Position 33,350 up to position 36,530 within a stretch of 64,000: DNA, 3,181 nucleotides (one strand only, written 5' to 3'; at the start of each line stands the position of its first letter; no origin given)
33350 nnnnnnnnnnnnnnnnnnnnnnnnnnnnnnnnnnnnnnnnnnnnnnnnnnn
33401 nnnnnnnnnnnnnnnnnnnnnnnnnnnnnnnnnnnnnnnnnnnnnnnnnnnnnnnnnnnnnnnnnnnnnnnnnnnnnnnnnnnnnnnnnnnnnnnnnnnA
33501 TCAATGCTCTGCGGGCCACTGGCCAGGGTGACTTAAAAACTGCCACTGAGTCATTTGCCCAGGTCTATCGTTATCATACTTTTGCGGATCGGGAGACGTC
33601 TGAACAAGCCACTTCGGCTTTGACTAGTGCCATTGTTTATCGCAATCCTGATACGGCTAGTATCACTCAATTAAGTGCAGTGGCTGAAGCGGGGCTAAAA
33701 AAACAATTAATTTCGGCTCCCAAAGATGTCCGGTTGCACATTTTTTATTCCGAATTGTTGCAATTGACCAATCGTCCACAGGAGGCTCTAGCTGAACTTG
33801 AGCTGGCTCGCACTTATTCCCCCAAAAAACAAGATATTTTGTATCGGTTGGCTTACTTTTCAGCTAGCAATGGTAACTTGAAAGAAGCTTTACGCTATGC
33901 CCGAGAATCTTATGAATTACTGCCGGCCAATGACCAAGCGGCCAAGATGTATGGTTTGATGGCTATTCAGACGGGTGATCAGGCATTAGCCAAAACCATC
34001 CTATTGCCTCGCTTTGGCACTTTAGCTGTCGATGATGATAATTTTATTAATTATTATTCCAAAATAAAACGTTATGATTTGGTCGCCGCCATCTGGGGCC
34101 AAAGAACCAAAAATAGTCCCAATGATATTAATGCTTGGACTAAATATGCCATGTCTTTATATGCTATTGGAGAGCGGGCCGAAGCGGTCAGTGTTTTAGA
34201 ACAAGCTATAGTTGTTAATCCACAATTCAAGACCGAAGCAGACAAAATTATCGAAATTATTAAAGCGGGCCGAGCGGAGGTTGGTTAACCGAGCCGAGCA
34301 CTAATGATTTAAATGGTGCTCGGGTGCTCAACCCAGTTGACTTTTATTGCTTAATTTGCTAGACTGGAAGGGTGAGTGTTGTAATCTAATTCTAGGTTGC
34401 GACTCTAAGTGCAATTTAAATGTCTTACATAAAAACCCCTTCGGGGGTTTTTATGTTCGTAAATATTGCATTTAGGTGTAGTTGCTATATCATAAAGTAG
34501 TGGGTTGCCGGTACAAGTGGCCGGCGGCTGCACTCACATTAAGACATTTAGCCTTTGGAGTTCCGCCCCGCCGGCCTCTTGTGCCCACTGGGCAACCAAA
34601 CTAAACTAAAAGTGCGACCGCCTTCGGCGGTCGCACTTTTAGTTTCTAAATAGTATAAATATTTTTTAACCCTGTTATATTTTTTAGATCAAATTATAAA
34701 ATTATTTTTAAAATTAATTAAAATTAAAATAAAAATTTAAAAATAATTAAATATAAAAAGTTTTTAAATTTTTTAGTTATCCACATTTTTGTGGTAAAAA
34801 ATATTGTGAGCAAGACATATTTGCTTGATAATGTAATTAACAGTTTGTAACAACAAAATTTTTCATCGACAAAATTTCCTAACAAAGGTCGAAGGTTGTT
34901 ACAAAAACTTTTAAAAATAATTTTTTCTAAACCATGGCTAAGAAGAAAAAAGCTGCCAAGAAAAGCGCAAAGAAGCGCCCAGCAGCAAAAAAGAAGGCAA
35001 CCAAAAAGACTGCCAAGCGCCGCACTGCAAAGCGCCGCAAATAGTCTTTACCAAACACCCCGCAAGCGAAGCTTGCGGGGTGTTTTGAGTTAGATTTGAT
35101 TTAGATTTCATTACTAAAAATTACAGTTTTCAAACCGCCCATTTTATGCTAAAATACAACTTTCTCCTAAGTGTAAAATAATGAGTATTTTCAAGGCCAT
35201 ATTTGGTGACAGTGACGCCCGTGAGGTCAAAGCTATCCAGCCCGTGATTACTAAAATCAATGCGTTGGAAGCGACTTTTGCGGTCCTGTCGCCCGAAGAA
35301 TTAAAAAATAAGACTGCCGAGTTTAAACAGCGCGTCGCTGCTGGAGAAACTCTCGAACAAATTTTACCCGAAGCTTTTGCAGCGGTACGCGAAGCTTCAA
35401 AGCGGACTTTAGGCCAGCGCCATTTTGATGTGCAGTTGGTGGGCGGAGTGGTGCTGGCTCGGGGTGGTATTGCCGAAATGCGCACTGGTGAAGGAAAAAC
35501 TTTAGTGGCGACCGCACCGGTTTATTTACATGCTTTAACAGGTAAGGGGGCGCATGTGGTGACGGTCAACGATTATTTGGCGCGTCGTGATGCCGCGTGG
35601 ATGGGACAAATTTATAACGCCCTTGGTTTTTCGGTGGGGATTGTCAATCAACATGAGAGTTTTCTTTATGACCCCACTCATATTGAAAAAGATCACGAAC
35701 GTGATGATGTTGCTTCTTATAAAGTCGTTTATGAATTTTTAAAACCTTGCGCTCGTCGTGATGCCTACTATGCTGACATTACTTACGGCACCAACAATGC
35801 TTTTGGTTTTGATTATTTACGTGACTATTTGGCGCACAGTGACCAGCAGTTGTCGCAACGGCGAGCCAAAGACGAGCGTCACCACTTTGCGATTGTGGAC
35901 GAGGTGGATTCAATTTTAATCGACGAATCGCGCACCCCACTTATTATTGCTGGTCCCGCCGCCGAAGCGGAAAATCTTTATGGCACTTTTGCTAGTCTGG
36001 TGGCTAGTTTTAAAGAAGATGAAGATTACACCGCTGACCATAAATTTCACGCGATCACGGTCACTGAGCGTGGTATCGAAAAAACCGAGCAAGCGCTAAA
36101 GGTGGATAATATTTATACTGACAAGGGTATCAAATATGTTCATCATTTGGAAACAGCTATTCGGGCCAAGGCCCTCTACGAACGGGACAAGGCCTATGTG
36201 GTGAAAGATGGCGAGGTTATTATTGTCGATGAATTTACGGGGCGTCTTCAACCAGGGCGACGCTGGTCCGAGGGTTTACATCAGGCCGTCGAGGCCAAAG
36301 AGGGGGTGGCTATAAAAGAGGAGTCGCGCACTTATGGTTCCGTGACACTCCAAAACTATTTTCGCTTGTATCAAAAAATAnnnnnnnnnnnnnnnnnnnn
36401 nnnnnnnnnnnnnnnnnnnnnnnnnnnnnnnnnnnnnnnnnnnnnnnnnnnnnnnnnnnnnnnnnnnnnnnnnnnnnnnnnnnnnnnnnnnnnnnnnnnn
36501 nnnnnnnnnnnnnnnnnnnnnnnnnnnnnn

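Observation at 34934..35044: Unannotated 36-aa Lys/Ala-rich basic protein gene with its own terminator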

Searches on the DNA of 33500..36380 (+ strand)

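Call 3: search_rna_families(source=window, start=33500, end=36000, threshold=evalue, max_evalue=1, show_alignments=2)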
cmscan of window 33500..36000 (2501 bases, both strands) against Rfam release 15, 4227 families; matches with E-value up to 1: 5.
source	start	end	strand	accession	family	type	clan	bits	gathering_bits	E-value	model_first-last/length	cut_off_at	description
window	35048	35193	-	RF00514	His_leader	Cis-reg; leader;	-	31.2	49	0.016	1-126/126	no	Histidine operon leader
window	34600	34688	-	RF00558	L20_leader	Cis-reg; leader;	-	25.7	58.7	0.033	1-127/127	no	Ribosomal protein L20 leader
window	34550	34647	-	RF02351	psRNA14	Gene; sRNA;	-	25.7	60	0.2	1-84/84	no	Proteobacteria sRNA psRNA14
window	34598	34687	+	RF01808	MicX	Gene; sRNA;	-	18.8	75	0.36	1-194/194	no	MicX Vibrio cholerae sRNA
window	34511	34692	-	RF00064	HgcG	Gene; snRNA; snoRNA; HACA-box;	-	16.7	77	0.077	1-276/276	no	HgcG RNA (Pab40)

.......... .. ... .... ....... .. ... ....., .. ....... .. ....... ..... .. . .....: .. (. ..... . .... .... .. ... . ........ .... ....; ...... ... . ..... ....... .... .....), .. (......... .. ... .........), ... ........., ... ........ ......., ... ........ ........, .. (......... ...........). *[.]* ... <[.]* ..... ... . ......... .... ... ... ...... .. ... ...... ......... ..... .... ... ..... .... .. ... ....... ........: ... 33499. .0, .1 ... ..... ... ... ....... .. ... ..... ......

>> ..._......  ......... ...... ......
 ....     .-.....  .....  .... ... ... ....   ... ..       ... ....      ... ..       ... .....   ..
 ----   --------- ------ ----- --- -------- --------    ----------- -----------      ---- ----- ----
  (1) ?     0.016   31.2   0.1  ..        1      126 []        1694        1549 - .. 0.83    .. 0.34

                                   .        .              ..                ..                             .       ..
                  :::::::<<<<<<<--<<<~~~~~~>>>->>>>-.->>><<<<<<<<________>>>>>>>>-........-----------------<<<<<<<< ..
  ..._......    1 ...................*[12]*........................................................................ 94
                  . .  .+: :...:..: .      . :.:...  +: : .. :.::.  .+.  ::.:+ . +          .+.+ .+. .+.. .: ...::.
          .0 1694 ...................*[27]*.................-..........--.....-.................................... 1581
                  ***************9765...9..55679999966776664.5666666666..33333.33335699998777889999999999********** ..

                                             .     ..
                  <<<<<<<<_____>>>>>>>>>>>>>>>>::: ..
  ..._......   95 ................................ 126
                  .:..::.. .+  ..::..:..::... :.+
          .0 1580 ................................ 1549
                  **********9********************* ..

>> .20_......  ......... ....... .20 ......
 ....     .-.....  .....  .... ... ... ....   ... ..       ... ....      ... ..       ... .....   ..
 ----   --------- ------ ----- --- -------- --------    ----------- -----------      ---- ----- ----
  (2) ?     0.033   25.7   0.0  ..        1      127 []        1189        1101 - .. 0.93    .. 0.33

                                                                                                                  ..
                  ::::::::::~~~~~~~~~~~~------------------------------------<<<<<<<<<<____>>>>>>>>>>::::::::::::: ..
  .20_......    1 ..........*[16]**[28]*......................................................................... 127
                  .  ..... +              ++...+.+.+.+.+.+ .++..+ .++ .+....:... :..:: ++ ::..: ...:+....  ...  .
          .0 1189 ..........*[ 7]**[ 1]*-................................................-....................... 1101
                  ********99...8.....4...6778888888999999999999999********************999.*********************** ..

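Call 45: search_rna_families(sources=[L012, L017, L020, L094, L098, L109, L083, L093], threshold=gathering)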
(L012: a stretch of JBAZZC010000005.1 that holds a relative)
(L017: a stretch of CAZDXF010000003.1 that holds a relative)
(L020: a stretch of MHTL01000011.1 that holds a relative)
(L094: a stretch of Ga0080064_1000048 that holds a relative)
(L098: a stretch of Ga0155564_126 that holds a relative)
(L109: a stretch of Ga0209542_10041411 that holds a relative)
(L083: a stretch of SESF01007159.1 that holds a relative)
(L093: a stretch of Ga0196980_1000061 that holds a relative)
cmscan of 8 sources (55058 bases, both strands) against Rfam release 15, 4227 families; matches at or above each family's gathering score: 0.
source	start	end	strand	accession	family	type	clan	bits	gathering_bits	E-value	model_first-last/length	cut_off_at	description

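Call 48: search_rna_families(source=window, start=34470, end=34660, threshold=evalue, max_evalue=10, show_alignments=3)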
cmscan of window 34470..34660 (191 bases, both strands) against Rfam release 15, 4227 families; matches with E-value up to 10: 26.
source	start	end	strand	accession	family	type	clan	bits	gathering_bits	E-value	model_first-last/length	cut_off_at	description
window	34550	34647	-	RF02351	psRNA14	Gene; sRNA;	-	25.7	60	0.016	1-84/84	no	Proteobacteria sRNA psRNA14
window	34600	34660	-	RF00558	L20_leader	Cis-reg; leader;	-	25.1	58.7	0.0036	66-127/127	5'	Ribosomal protein L20 leader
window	34608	34640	+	RF03390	mir-2450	Gene; miRNA;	-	21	59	0.066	1-73/73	no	mir-2450 microRNA precursor family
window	34600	34657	+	RF02621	BSnc120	Gene; sRNA;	-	19.5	114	0.04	1-88/88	no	Brucella sRNA 120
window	34604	34660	-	RF02845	Ref1C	Gene; sRNA;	-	18.4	90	1.7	71-131/131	5'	Enterococcus sRNA 1C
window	34605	34660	-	RF04182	GibS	Gene; sRNA;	-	18.2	115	1.7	83-142/142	5'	GibS sRNA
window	34598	34660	+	RF01808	MicX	Gene; sRNA;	-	17.6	75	0.059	1-61/194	3'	MicX Vibrio cholerae sRNA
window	34603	34643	-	RF03474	mir-4766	Gene; miRNA;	-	16.6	72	0.85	1-56/56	no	mir-4766 microRNA precursor family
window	34571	34641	+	RF02631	Hrs13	Gene; sRNA;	-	15.9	52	0.1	1-82/82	no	Hfq-regulated sRNA 13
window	34611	34637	+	RF01007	mir-624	Gene; miRNA;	-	15.2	100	1.8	1-86/86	no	mir-624 microRNA precursor family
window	34512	34583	-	RF03739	mir-4529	Gene; miRNA;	-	15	88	2.3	1-83/83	no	mir-4529 microRNA precursor family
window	34610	34660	-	RF02601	BASRCI337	Gene; sRNA;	-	14.8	229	0.11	143-191/191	5'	Brucella sRNA CI337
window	34613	34635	-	RF01836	weev_FSE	Cis-reg; frameshift_element;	-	14.7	40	9.7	1-27/27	no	ribosomal frameshift site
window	34508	34591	+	RF03774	mir-2110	Gene; miRNA;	-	14.6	90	4.4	1-75/75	no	mir-2110 microRNA precursor family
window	34600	34646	+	RF00665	mir-290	Gene; miRNA;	CL00096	14.1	51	2.9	1-70/70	no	mir-290 microRNA precursor family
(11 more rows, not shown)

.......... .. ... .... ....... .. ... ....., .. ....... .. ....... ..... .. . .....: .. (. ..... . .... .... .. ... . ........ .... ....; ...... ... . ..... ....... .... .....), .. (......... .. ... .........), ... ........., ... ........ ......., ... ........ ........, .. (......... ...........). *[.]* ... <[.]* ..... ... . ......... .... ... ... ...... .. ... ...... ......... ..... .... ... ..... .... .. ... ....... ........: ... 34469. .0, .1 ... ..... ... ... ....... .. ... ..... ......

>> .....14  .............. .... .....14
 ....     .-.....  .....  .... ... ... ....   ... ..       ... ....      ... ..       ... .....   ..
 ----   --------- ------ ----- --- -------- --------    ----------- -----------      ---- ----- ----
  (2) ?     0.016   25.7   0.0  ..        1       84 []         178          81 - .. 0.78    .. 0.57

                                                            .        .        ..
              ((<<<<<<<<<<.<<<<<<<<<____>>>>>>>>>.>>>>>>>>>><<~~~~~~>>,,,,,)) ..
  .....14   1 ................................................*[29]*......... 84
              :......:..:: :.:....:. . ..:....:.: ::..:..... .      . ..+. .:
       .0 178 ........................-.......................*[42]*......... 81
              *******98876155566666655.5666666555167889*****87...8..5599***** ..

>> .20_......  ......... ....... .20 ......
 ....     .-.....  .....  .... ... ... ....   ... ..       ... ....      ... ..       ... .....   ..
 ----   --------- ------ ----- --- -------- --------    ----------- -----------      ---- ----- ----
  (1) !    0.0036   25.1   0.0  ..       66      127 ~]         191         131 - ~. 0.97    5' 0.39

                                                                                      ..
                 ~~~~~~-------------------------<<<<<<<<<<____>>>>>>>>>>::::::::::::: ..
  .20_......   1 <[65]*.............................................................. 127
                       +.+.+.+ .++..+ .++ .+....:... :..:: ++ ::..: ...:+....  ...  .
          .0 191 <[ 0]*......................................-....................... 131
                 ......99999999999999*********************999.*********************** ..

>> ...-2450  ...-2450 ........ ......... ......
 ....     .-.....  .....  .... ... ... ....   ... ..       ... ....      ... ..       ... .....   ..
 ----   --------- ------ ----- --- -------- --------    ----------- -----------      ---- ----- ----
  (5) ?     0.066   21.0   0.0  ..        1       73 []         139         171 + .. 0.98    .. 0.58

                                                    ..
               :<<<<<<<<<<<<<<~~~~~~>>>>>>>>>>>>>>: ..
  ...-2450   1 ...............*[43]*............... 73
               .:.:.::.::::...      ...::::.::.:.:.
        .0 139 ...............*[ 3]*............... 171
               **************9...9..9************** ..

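Call 60: build_rna_model(alignment_id=A3)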
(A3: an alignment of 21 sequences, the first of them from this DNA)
Model R1 built from alignment A3 (21 sequences, 104 columns); structure: RNAalifold consensus.
model positions 92; base pairs 20; branch points 0; effective number of sequences 12.51; information 0.62 bits per position. Calibrated on 0.2 Mb of random sequence (short: E-values are rough).
structure used (alignment columns):
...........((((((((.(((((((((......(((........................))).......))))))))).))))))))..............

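Call 61: search_with_rna_model(model_id=R1, sources=[window, L001, L002, L003, L004, L005, L006, L007, L008, L009, L010, L011, L012, L013, L014, L015, L016, L017, L018, L019, L020, L021, L022, L023, L024, L025, L026, L027, L028, L029, L030, L031, L032, L033, L034, L035, L036, L037, L038, L039, L040, L041, L042, L043, L044, L045, L046, L047, L048, L049, L050, L051, L052, L053, L054, L055, L056, L057, L058, L059, L060, L061, L062, L063, L064, L065, L066, L067, L068, L069, L070, L071, L072, L073, L074, L075, L076, L077, L078, L079, L080], max_evalue=0.01)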
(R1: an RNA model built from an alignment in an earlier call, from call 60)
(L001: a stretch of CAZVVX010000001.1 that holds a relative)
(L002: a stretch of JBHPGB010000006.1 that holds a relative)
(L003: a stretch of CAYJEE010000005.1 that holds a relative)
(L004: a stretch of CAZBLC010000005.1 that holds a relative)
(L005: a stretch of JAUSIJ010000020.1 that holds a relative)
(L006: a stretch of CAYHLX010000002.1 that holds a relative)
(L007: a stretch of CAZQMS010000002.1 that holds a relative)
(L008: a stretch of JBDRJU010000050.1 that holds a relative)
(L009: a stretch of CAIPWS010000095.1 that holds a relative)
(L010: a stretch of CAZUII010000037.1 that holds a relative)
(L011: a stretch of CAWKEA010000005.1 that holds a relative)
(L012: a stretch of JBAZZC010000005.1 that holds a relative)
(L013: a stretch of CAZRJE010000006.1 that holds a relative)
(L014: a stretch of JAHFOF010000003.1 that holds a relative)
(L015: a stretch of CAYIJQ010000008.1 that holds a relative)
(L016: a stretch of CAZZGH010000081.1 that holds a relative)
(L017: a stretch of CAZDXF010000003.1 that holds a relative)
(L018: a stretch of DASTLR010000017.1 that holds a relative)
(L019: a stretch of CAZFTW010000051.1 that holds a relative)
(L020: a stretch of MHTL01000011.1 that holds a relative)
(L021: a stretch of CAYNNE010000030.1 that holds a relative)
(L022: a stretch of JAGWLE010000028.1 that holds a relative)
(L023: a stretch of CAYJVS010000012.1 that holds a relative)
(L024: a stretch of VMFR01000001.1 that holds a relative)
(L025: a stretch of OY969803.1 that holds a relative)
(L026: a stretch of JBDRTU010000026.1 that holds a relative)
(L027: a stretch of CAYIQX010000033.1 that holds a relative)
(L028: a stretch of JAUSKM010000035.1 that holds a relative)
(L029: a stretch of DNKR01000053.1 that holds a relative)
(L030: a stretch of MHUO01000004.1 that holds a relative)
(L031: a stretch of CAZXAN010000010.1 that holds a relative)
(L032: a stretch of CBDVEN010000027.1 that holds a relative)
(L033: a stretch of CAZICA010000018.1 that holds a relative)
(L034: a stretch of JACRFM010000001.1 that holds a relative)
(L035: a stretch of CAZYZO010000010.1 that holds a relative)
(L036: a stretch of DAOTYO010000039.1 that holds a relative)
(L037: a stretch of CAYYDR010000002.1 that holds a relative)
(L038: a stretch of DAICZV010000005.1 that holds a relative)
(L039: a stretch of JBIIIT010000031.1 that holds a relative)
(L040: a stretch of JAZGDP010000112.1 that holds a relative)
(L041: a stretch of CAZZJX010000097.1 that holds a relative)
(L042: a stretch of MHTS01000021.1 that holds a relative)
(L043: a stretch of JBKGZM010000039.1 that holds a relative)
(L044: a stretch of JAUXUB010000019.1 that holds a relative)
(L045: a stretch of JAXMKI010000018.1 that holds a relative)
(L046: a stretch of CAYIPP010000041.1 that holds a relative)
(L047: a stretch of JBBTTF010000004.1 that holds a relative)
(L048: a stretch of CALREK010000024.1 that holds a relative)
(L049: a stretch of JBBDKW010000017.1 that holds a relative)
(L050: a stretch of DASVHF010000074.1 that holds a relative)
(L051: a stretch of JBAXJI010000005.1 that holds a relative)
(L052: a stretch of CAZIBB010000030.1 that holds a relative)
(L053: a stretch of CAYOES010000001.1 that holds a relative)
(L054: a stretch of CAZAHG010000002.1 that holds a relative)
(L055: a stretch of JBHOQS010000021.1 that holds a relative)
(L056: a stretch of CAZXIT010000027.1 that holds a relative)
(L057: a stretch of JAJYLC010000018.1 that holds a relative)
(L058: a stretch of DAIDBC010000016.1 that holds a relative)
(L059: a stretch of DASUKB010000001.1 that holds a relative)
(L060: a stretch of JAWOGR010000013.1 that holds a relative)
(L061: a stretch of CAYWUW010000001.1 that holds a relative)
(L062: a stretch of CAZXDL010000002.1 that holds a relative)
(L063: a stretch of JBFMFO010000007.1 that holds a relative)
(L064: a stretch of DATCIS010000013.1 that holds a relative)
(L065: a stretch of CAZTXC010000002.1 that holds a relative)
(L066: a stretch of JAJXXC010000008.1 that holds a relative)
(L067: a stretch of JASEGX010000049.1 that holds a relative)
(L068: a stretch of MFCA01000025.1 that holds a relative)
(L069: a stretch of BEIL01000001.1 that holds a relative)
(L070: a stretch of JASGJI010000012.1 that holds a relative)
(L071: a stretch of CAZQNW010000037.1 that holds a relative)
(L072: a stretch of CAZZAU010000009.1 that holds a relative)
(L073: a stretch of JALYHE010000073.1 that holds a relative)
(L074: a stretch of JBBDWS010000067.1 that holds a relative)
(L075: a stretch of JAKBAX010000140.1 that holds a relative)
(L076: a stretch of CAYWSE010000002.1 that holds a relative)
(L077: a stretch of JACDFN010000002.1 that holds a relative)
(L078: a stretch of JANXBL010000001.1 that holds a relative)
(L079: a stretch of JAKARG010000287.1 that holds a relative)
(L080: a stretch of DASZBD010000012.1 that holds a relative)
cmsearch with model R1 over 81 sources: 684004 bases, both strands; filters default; matches with E-value up to 0.01: 21.
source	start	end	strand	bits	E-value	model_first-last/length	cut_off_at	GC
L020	3586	3676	+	78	1.3e-22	1-92/92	no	0.56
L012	3465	3554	+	75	1.4e-21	1-92/92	no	0.47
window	34499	34594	+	68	3.3e-19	1-92/92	no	0.61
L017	3408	3500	+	67.4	5.1e-19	1-92/92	no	0.57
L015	3192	3284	-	63.8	8.5e-18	1-92/92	no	0.56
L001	2841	2940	+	63.1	1.5e-17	1-92/92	no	0.44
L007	3304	3398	-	62.8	1.9e-17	1-92/92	no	0.57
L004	2860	2959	+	54.2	1.6e-14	1-92/92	no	0.39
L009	1274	1370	+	53.2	3.5e-14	1-92/92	no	0.44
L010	416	513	+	52.2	7.5e-14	1-92/92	no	0.46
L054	236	327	+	51.3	1.5e-13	1-92/92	no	0.45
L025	67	159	-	50.8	2.2e-13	1-92/92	no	0.43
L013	2792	2886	+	50.6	2.6e-13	1-92/92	no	0.45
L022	2845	2939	+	49.8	5e-13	1-92/92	no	0.46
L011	2651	2750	+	48.8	1.1e-12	1-92/92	no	0.45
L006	2847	2946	+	48.5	1.3e-12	1-92/92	no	0.42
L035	3246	3336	+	44.7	2.6e-11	1-92/92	no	0.33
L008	277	368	+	40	1.1e-09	1-92/92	no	0.36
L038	813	907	+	36.8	1.3e-08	1-92/92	no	0.46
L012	3467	3556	-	25.7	7.9e-05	1-92/92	no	0.48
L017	3410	3502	-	19.6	0.0091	1-92/92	no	0.57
